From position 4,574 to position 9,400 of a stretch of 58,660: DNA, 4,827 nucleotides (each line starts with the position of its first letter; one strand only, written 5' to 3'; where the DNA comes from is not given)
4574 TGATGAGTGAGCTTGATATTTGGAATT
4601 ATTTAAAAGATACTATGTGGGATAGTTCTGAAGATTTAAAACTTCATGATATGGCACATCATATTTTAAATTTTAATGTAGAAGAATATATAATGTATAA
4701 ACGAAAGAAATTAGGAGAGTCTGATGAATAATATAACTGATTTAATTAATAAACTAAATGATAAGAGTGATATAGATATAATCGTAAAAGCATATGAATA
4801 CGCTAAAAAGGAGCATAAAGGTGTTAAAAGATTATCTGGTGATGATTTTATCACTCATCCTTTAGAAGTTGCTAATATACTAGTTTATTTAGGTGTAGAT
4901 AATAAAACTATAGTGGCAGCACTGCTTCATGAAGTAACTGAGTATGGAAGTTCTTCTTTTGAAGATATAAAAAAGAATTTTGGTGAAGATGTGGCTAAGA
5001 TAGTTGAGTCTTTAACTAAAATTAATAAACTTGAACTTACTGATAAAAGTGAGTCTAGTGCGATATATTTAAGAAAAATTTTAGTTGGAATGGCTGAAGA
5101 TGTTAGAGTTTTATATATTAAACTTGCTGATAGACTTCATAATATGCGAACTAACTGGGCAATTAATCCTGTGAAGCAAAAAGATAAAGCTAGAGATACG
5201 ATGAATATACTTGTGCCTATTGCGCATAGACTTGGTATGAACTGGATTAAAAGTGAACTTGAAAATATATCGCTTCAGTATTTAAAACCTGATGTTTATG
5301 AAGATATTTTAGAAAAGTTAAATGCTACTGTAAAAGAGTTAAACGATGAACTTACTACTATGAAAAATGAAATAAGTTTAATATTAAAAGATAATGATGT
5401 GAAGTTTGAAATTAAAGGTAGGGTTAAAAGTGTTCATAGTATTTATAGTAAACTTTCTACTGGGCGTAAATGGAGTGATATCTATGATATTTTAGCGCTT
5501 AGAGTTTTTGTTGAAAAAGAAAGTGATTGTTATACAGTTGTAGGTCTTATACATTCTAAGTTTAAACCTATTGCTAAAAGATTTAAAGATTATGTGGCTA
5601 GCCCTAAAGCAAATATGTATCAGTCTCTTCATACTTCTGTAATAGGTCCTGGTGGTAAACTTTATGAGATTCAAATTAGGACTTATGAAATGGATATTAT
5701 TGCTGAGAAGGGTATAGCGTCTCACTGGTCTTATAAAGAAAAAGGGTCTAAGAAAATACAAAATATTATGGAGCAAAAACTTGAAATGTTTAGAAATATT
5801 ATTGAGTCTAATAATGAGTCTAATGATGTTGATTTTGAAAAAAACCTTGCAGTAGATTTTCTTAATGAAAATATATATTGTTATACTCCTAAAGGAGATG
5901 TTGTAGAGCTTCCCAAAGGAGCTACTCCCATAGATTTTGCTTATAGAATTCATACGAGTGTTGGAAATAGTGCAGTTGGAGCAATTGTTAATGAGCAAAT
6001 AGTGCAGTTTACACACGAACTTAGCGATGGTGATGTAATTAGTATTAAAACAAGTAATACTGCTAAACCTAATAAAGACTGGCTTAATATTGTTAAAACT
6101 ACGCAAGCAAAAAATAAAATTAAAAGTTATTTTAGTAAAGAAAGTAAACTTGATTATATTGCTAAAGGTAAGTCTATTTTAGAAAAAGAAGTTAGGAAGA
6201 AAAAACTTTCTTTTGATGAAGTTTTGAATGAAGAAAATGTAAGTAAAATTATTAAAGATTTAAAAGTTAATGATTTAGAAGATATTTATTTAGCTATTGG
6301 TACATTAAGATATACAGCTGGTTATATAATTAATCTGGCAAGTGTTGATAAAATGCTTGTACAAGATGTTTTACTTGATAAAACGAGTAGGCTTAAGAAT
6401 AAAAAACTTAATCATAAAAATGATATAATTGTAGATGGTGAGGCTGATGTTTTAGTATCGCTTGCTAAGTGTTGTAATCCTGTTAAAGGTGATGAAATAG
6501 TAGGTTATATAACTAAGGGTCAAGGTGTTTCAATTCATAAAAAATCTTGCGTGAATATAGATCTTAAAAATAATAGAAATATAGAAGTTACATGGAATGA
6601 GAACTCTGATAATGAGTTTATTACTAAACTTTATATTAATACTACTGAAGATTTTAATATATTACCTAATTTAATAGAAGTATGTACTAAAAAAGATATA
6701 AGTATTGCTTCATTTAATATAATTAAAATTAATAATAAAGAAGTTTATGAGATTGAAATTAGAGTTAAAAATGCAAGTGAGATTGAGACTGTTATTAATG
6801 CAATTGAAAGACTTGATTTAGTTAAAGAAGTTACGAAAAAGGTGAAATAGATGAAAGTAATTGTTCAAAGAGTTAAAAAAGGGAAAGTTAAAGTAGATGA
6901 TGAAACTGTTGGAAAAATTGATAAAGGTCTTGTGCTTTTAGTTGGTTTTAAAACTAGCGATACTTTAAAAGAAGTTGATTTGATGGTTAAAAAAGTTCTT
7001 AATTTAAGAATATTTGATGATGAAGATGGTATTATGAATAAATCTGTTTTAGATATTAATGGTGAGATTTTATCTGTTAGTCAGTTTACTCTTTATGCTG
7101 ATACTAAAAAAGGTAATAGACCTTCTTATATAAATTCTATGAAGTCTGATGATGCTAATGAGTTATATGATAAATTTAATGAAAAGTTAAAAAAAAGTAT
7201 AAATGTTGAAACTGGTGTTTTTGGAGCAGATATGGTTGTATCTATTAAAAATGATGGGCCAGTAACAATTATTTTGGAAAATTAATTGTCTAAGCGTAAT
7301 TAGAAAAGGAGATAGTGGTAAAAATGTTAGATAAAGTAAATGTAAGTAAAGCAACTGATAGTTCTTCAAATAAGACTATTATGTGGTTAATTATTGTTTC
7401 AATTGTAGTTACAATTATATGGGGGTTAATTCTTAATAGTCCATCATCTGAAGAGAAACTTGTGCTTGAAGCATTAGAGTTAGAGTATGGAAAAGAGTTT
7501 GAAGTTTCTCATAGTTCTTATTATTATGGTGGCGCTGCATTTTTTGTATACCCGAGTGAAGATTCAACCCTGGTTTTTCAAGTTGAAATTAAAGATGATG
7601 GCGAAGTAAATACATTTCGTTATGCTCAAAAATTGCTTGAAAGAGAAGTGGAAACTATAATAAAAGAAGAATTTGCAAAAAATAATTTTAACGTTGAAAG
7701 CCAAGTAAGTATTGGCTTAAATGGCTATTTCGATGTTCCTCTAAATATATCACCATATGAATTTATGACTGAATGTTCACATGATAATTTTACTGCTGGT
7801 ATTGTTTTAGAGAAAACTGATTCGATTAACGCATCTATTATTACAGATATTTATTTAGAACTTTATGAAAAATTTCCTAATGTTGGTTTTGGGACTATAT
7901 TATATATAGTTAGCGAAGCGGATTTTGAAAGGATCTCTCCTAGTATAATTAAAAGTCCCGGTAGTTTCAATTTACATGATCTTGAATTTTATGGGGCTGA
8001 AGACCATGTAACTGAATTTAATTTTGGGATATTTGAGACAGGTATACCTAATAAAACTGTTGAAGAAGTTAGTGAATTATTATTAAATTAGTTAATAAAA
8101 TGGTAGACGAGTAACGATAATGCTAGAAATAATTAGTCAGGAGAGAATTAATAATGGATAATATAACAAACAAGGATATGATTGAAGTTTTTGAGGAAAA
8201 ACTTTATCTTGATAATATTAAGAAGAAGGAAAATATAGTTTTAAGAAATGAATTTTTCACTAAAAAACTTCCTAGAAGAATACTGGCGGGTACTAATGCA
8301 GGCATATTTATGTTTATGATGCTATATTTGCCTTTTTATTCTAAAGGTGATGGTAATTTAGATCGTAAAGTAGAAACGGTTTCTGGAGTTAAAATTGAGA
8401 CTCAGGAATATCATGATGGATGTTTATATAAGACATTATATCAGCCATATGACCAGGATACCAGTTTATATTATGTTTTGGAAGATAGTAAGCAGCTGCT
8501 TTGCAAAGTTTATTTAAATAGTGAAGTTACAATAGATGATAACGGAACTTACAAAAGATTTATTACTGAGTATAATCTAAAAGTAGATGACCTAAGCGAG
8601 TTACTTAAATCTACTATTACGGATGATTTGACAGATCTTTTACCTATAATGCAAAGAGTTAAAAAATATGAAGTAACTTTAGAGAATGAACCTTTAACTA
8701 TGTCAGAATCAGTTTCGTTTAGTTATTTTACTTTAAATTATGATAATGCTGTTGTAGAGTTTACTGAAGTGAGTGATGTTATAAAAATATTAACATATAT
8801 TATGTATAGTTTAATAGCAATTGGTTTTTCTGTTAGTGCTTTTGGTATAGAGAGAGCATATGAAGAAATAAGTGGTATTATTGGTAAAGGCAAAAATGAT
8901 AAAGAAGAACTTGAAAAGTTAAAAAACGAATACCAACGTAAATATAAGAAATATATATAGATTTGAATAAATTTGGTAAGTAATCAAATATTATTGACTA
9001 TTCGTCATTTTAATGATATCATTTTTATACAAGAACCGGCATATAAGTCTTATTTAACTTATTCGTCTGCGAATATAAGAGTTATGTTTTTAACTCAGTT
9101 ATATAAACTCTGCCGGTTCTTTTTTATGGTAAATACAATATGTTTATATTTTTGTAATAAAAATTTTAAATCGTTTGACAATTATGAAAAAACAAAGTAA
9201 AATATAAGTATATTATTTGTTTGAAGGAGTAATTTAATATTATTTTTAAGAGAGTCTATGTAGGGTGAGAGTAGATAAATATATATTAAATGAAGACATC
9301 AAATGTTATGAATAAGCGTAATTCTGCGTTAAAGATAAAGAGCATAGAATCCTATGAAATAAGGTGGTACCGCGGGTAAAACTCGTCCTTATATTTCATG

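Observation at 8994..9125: Unannotated ~97-nt structured RNA with its own sigmaA promoter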

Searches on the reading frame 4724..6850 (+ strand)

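Call 12: search_protein_families(library=pfam, proteins=[window:4724-6850:+])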
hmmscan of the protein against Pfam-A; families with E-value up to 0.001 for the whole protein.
window:4724-6850:+ (708 aa): 6 families
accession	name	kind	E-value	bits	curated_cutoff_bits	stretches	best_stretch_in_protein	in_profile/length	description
PF13328.12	HD_4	-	3.5e-40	137.7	27.2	1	23-172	1-155/156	HD domain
PF04607.23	RelA_SpoT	-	5.6e-38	130.1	27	1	232-341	1-112/113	Region found in RelA / SpoT proteins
PF02824.27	TGS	-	3e-23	82.1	22.2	1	384-443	1-60/60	TGS domain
PF01966.28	HD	-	1e-09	39.1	22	1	43-141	2-116/116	HD domain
PF19296.4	RelA_AH_RIS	-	8e-08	33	23.8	1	455-605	2-168/185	RelA/SpoT, AH and RIS domains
PF13291.12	ACT_4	-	1.1e-05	26.5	27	1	630-703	3-78/80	ACT domain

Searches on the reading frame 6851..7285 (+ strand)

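Call 12: search_protein_families(library=pfam, proteins=[window:6851-7285:+])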
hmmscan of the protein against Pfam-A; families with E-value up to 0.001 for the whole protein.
window:6851-7285:+ (144 aa): 1 family
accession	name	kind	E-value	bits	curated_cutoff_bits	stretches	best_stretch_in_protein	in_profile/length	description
PF02580.21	Tyr_Deacylase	-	7.1e-60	201.9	25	1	2-143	1-144/144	D-Tyr-tRNA(Tyr) deacylase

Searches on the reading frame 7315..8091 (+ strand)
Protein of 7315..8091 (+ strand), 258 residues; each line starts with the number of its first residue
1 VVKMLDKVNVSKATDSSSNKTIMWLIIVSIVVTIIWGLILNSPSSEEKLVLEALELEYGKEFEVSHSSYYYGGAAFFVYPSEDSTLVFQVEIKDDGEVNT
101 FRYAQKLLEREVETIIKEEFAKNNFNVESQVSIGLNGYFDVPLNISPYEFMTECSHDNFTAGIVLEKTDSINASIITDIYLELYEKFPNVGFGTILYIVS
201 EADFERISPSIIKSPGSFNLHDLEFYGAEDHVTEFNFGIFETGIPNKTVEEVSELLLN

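Call 12: search_protein_families(library=pfam, proteins=[window:7315-8091:+])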
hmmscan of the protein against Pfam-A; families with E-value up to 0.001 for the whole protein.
window:7315-8091:+ (258 aa): 0 families

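Call 43: search_protein_families(library=padloc, proteins=[window:7315-8091:+], max_evalue=0.1)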
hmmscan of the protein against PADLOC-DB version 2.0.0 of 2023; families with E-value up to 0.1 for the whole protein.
window:7315-8091:+ (258 aa): 0 families

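Call 44: search_protein_families(library=ncbifam, proteins=[window:7315-8091:+], max_evalue=0.1)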
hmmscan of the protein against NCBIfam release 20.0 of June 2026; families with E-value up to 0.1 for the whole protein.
window:7315-8091:+ (258 aa): 3 families
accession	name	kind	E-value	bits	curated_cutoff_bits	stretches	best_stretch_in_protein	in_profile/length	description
NF010199.0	PRK13673.1-6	equivalog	0.0012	18.8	125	1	8-41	86-119/128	hypothetical protein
NF010195.0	PRK13673.1-2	equivalog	0.033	14.8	189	1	5-41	82-118/129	hypothetical protein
NF033218.1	anchor_AmaP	equivalog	0.067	13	55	0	14-52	42-81/166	alkaline shock response membrane anchor protein AmaP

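Call 45: search_protein_families(library=phrogs, proteins=[window:7315-8091:+], max_evalue=0.1)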
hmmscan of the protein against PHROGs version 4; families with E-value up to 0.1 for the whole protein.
window:7315-8091:+ (258 aa): 1 family
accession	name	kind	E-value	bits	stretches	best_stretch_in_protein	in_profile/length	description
phrog_36572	-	unknown function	0.015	16.6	1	18-61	7-51/57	-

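Call 46: find_homologous_proteins(query=window:7315-8091:+, max_evalue=0.001)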
Query window:7315-8091:+ (258 aa): 1 proteins with E <= 0.001 among 1963 candidates.
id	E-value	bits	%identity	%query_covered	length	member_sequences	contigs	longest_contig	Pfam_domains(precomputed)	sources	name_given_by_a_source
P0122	7.7e-161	551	100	99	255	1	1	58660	-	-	-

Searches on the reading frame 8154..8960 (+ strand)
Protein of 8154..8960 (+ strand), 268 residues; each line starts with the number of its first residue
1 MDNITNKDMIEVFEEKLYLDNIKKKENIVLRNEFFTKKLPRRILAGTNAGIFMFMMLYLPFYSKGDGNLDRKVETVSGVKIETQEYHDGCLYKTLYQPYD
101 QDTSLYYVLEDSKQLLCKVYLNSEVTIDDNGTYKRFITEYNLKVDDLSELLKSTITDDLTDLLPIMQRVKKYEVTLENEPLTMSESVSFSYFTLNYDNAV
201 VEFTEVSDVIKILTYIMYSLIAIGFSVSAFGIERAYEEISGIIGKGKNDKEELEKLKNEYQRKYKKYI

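Call 12: search_protein_families(library=pfam, proteins=[window:8154-8960:+])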
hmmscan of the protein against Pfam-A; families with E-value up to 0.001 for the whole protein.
window:8154-8960:+ (268 aa): 0 families

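Call 17: find_encoding_contigs(protein=window:8154-8960:+, flank=3000, max_places=10)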
Protein window:8154-8960:+ (268 aa): no gene with exactly this product is on record in the collection.

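Call 35: find_homologous_proteins(query=window:8154-8960:+, max_evalue=0.001)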
Query window:8154-8960:+ (268 aa): 1 proteins with E <= 0.001 among 572 candidates.
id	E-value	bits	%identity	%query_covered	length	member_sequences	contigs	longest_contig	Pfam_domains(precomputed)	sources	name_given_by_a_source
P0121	8.3e-169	577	100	100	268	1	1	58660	-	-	-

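Call 43: search_protein_families(library=padloc, proteins=[window:8154-8960:+], max_evalue=0.1)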
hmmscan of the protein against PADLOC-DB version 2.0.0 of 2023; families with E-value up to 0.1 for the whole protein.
window:8154-8960:+ (268 aa): 0 families

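Call 44: search_protein_families(library=ncbifam, proteins=[window:8154-8960:+], max_evalue=0.1)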
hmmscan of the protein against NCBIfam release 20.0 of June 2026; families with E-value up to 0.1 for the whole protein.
window:8154-8960:+ (268 aa): 0 families

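Call 45: search_protein_families(library=phrogs, proteins=[window:8154-8960:+], max_evalue=0.1)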
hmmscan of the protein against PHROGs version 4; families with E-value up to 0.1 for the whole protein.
window:8154-8960:+ (268 aa): 0 families

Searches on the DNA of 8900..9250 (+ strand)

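Call 4: search_rna_families(source=window, start=8900, end=9250, threshold=evalue, max_evalue=10, show_alignments=3)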
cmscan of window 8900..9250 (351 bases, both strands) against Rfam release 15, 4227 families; matches with E-value up to 10: 0.
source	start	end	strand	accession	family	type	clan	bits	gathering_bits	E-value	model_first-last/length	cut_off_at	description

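Call 36: search_dna_similar(query=window:8985-9135:+, collection=phages, mode=distant, max_evalue=1)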
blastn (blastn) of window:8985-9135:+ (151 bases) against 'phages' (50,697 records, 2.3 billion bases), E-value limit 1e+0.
Records with a match: 3; places in all: 3; records where one place covers at least 80% of the query: 0.
Best place of each record, by identity: 80-90% 3.
By first word of the organism name: Bacillus 2; Staphylococcus 1.
By host as written in the record: Bacillus subtilis BEST7003 2; Staphylococcus aureus 1.
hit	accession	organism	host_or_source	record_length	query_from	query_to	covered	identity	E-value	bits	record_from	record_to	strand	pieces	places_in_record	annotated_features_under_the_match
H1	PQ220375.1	Staphylococcus phage NHSP6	Staphylococcus aureus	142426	17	48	21%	87.5%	1e-1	41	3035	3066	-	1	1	none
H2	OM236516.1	Bacillus phage FADO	Bacillus subtilis BEST7003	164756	15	45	21%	87.1%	5e-1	39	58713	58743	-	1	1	none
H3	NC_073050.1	Bacillus phage FADO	Bacillus subtilis BEST7003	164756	15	45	21%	87.1%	5e-1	39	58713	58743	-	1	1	none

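Call 37: search_dna_similar(query=window:8985-9135:+, collection=plasmids, mode=distant, max_evalue=1)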
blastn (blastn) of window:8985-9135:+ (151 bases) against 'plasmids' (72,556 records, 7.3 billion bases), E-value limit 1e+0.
No match.

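Call 41: build_rna_model(alignment_id=A1, structure=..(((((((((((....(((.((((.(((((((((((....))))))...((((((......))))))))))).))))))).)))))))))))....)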
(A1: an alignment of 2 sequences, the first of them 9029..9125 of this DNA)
Model R1 built from alignment A1 (2 sequences, 97 columns); structure: as given.
model positions 97; base pairs 35; branch points 1; effective number of sequences 0.61; information 0.591 bits per position. Calibrated on 0.2 Mb of random sequence (short: E-values are rough).
structure used (alignment columns):
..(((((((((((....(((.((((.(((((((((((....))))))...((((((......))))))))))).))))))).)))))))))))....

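Call 42: search_with_rna_model(model_id=R1, sources=[window, L001, L002, L003, L004, L005, L006, L007, L008, L009, L010, L011, L012, L013, L014, L016, L017, L018, L019, L020, L021, L023, L024, L025, L026], max_evalue=10, show_alignments=3)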
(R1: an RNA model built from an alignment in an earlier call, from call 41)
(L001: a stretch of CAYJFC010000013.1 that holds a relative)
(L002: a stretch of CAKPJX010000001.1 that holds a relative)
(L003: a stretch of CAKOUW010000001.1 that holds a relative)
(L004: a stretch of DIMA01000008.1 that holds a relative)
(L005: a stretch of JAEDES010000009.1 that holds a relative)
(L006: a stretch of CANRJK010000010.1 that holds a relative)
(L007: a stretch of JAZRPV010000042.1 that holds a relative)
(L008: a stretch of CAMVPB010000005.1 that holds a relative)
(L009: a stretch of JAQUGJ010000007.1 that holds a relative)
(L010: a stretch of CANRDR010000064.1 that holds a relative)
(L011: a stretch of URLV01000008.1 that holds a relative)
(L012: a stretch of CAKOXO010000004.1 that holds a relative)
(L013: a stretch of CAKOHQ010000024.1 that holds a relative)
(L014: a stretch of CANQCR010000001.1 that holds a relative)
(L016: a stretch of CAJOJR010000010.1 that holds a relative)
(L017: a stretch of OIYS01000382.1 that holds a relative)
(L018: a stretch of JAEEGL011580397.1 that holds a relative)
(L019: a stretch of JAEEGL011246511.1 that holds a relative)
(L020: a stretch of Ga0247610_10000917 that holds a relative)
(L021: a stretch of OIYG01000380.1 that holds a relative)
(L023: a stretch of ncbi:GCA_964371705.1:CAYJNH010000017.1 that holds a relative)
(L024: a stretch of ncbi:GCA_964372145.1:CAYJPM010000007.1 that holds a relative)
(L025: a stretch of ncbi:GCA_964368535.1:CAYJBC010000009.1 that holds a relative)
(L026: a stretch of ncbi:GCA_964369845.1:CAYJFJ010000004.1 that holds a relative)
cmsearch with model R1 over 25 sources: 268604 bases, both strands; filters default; matches with E-value up to 10: 4.
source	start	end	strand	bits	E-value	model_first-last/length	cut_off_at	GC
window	9029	9125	+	120.8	1.3e-31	1-97/97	no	0.31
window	9027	9123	-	39.6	3.9e-08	1-97/97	no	0.31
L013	3298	3334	-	12.9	2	1-97/97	no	0.22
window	51241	51279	+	12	3.5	31-69/97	no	0.21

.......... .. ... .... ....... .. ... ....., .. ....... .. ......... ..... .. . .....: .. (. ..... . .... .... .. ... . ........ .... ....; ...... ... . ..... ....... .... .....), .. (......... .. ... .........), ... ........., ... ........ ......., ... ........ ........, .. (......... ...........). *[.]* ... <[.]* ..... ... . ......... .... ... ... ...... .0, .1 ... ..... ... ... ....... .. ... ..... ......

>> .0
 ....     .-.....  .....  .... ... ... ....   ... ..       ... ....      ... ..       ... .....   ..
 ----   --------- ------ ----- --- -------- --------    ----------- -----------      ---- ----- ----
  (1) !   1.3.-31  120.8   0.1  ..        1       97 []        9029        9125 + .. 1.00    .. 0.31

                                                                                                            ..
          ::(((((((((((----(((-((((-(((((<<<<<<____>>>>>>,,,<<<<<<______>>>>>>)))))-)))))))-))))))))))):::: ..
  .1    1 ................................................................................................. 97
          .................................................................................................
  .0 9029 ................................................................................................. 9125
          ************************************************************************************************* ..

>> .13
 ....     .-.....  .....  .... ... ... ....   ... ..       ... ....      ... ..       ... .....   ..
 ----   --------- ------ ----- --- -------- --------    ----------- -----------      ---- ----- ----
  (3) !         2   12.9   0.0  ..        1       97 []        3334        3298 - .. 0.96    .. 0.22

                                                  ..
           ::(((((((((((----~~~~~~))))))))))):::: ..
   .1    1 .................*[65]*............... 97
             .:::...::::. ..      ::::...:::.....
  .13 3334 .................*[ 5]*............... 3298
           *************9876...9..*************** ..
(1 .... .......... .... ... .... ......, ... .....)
